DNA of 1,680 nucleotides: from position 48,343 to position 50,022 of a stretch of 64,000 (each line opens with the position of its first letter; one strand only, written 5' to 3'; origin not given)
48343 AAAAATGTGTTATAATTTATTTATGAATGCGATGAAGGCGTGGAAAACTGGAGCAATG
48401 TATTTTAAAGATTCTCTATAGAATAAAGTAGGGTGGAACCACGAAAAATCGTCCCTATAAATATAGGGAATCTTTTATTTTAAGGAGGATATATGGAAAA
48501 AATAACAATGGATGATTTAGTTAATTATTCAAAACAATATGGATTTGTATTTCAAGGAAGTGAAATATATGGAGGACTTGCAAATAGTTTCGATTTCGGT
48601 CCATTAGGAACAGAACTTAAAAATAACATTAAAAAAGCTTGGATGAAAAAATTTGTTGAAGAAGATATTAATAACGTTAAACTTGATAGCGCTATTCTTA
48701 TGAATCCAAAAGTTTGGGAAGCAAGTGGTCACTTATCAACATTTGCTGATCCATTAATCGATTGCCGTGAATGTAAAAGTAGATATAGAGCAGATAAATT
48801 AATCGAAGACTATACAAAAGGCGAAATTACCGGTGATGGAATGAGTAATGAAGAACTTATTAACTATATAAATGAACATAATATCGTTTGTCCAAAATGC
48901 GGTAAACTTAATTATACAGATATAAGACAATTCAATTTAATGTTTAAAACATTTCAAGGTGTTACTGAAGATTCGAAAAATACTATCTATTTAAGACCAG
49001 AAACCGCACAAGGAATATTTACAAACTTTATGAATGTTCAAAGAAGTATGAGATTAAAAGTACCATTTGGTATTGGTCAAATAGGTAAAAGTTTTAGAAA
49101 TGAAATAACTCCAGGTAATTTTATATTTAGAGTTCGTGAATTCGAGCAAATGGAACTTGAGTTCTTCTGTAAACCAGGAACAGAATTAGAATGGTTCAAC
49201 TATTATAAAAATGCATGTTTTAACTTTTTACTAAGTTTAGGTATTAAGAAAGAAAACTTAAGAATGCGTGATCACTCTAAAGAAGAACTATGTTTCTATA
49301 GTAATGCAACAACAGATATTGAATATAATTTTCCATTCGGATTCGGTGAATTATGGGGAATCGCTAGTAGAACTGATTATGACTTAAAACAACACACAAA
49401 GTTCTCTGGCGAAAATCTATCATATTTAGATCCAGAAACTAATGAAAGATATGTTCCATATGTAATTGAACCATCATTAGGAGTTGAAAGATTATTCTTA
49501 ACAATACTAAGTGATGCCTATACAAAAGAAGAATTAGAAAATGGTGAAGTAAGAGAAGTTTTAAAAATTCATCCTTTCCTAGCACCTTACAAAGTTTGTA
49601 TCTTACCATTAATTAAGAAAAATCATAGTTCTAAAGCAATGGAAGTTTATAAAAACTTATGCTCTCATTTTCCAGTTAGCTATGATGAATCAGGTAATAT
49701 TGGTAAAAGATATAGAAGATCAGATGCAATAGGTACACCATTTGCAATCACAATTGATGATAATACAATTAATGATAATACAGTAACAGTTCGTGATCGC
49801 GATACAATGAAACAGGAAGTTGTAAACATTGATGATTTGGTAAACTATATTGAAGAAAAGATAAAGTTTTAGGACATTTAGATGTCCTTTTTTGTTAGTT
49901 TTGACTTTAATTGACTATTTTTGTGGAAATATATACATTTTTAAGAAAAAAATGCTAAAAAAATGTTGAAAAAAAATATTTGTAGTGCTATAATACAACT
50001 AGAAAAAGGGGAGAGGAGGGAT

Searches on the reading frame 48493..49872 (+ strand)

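Call 48: search_protein_families(library=pfam, proteins=[window:48493-49872:+], max_evalue=0.00001)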
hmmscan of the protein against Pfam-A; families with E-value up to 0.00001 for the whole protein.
window:48493-49872:+ (459 aa): 2 families
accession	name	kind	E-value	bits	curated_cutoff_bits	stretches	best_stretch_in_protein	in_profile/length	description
PF03129.25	HGTP_anticodon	-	2.1e-22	79.5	21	1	367-456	1-94/94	Anticodon binding domain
PF00587.30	tRNA-synt_2b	-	1.1e-14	55.4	29.3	1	159-340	5-177/179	tRNA synthetase class II core domain (G, H, P, S and T)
